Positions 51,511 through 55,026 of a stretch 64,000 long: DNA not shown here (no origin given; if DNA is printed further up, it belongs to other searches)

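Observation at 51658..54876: HcnA-HcnB-HcnC / opine-oxidase-like modules fused into one 1072-aa flavo-iron-sulfur protein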

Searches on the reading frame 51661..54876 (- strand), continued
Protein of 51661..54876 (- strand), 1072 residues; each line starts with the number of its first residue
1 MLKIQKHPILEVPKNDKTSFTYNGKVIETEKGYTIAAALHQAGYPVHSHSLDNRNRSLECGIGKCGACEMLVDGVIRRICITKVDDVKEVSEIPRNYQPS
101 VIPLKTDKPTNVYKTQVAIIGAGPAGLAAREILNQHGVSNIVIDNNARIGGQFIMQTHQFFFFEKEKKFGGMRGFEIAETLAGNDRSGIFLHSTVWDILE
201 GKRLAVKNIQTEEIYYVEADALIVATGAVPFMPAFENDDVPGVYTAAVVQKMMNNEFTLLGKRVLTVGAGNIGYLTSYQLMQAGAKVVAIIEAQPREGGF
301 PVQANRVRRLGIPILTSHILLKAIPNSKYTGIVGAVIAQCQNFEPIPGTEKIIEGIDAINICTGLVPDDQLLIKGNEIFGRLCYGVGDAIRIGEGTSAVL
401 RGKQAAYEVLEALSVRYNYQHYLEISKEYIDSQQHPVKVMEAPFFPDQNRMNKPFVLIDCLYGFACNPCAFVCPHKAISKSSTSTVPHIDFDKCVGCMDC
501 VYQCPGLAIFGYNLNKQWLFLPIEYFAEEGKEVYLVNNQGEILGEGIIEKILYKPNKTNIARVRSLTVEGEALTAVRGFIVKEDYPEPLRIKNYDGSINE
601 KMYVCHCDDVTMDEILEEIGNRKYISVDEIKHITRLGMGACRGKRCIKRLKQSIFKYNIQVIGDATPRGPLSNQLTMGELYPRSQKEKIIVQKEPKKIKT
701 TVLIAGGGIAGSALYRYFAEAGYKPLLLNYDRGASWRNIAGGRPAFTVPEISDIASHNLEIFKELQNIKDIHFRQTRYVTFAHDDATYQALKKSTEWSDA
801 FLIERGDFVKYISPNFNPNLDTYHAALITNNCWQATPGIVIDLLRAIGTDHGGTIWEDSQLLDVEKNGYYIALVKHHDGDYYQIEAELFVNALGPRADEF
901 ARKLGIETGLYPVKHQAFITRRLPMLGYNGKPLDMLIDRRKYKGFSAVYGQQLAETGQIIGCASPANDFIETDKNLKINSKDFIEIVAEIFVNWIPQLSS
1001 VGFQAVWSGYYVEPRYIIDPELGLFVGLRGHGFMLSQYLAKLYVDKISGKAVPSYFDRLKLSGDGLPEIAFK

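Call 75: list_cluster_members(proteins=[P0149, P0151, P0170, P0166, P0177, P0187, P0131, P0164, P0189, P0155])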
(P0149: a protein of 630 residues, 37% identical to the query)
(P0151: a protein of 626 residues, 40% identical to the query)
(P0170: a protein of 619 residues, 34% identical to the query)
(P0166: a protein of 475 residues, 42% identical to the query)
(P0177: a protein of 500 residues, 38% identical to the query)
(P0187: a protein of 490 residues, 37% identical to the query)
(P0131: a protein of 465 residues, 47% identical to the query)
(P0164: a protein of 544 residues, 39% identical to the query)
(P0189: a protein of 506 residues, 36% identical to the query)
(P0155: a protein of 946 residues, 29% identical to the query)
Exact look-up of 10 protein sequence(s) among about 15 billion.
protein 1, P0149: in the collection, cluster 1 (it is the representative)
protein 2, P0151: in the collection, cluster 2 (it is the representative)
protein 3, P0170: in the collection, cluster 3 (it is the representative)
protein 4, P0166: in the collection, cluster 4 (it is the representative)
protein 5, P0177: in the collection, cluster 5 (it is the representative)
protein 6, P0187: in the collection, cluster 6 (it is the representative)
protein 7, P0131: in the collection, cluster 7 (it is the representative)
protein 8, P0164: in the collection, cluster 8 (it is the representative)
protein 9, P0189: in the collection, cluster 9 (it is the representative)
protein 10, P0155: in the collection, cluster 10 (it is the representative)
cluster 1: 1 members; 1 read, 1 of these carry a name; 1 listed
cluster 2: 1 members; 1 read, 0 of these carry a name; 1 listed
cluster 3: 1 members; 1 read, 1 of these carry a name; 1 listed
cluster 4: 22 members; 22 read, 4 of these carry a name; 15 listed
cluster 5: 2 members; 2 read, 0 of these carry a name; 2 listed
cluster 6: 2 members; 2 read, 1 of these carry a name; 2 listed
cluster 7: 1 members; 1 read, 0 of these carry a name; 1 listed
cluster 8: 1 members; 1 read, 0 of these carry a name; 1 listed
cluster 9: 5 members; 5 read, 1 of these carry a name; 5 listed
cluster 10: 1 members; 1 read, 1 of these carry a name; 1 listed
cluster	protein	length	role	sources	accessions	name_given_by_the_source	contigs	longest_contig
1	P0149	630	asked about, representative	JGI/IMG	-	thioredoxin reductase/Fe-S-cluster-containing hydrogenase component 2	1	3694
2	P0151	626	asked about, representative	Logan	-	-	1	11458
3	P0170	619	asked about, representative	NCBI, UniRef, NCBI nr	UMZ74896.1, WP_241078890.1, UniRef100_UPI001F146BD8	FAD-dependent oxidoreductase [Natranaerofaba carboxydovora] | FAD-dependent oxidoreductase n=1 Tax=Natranaerofaba carboxydovora TaxID=2742683 ...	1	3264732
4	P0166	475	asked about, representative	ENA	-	-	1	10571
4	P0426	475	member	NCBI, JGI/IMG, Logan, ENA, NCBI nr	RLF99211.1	sarcosine oxidase subunit alpha [Thermococci archaeon] | MAG: sarcosine oxidase subunit alpha [Thermococci archaeon]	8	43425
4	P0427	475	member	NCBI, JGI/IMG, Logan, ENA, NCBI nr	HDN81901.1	MAG TPA: FAD-dependent oxidoreductase [Methanomicrobia archaeon] | FAD-dependent oxidoreductase [Methanomicrobia archaeon]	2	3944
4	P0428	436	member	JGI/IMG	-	sarcosine oxidase subunit alpha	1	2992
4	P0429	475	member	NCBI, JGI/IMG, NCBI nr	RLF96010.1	sarcosine oxidase subunit alpha [Thermococci archaeon] | MAG: sarcosine oxidase subunit alpha [Thermococci archaeon]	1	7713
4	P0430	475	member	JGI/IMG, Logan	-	-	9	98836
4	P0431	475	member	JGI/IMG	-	-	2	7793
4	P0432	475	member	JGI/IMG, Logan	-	-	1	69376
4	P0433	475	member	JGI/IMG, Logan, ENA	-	-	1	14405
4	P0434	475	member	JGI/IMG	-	-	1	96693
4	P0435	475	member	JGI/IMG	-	-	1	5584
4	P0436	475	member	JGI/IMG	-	-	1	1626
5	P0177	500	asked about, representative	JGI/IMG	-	-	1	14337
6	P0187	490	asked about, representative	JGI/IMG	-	sarcosine oxidase subunit alpha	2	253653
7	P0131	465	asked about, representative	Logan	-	-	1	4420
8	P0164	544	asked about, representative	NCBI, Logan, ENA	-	-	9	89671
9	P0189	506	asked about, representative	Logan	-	-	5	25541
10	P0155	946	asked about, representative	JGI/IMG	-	glycine/D-amino acid oxidase-like deaminating enzyme/Fe-S-cluster-containing hydrogenase ...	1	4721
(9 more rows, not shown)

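Call 76: find_encoding_contigs(protein=P0426, flank=6000, max_places=2)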
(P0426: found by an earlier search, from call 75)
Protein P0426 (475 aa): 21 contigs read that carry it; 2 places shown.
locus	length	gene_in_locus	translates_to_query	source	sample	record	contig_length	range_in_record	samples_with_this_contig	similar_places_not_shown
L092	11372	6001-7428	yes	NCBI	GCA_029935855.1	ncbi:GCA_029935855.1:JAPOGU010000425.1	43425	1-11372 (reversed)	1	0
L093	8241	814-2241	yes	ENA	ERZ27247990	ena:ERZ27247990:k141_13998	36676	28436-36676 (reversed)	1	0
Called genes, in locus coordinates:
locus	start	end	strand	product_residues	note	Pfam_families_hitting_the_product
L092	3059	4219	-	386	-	PF01411:tRNA-synt_2c, PF07973:tRNA_SAD, PF02272:DHHA1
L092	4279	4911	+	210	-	PF02887:PK_C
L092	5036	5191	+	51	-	-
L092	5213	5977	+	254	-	PF00753:Lactamase_B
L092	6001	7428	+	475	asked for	PF03486:HI0933_like (faint), PF13510:Fer2_4, PF00070:Pyr_redox (faint), PF01134:GIDA (faint), PF01266:DAO (faint), PF07992:Pyr_redox_2, PF12831:FAD_oxidored (weak), PF13738:Pyr_redox_3, +3 more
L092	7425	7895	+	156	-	PF13237:Fer4_10 (weak), PF12838:Fer4_7, PF13187:Fer4_9, PF25160:LdpA_Fe-S-bd (weak), PF00037:Fer4, PF12797:Fer4_2 (weak), PF12837:Fer4_6 (weak), PF12800:Fer4_4 (weak), +2 more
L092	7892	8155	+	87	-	PF04324:Fer2_BFD, PF17806:SO_alpha_A3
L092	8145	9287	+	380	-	PF00070:Pyr_redox (faint), PF00890:FAD_binding_2 (weak), PF01134:GIDA (faint), PF01266:DAO, PF07992:Pyr_redox_2 (faint), PF03486:HI0933_like (weak), PF13738:Pyr_redox_3 (weak)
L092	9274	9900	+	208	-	PF00702:Hydrolase, PF12710:HAD, PF13419:HAD_2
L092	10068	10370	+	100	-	PF01909:NTP_transf_2, PF18765:Polbeta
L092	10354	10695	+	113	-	PF01934:HepT-like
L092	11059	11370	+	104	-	?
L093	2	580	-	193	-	?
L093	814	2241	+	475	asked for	PF03486:HI0933_like (faint), PF13510:Fer2_4, PF00070:Pyr_redox (faint), PF01134:GIDA (faint), PF01266:DAO (faint), PF07992:Pyr_redox_2, PF12831:FAD_oxidored (weak), PF13738:Pyr_redox_3, +3 more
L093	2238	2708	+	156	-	PF13237:Fer4_10 (weak), PF12838:Fer4_7, PF13187:Fer4_9, PF25160:LdpA_Fe-S-bd (weak), PF00037:Fer4, PF12797:Fer4_2 (weak), PF12837:Fer4_6 (weak), PF12800:Fer4_4 (weak), +2 more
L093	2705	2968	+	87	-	PF04324:Fer2_BFD, PF17806:SO_alpha_A3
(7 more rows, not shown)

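Call 77: find_encoding_contigs(protein=P0170, flank=6000, max_places=1)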
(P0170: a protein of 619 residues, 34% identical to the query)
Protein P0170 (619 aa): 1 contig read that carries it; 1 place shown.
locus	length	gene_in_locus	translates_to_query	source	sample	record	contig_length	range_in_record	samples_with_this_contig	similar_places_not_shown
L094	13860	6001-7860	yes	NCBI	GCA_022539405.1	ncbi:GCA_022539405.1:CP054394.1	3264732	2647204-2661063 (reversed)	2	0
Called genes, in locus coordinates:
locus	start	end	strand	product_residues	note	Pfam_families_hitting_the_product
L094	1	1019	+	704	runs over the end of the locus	-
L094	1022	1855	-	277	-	-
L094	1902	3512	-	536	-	PF07833:Cu_amine_oxidN1, PF00188:CAP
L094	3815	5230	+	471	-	PF07833:Cu_amine_oxidN1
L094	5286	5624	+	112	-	PF02635:DsrE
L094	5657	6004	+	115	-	PF13510:Fer2_4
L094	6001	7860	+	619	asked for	PF00890:FAD_binding_2 (weak), PF01266:DAO (weak), PF03486:HI0933_like (weak), PF07992:Pyr_redox_2, PF12831:FAD_oxidored (weak), PF13450:NAD_binding_8, PF04324:Fer2_BFD, PF17806:SO_alpha_A3, +9 more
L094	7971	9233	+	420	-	PF01946:Thi4 (faint), PF07992:Pyr_redox_2 (faint), PF01266:DAO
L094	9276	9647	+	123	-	PF01648:ACPS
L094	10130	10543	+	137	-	PF02082:Rrf2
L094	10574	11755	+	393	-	PF00266:Aminotran_5, PF01041:DegT_DnrJ_EryC1 (weak), PF01212:Beta_elim_lyase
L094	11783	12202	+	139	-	PF01592:NifU_N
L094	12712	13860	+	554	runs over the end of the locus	PF03853:YjeF_N, PF01256:Carb_kinase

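Call 80: find_encoding_contigs(protein=P0131, flank=6000, max_places=2)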
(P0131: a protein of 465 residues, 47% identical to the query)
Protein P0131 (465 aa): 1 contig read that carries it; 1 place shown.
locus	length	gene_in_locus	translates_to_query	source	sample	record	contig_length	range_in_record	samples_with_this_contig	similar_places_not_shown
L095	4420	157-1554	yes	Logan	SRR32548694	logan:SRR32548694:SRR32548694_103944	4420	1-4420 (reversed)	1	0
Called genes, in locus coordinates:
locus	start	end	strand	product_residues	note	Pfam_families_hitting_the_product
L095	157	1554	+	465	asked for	PF01266:DAO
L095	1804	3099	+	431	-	PF03952:Enolase_N, PF00113:Enolase_C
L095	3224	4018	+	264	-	PF02517:Rce1-like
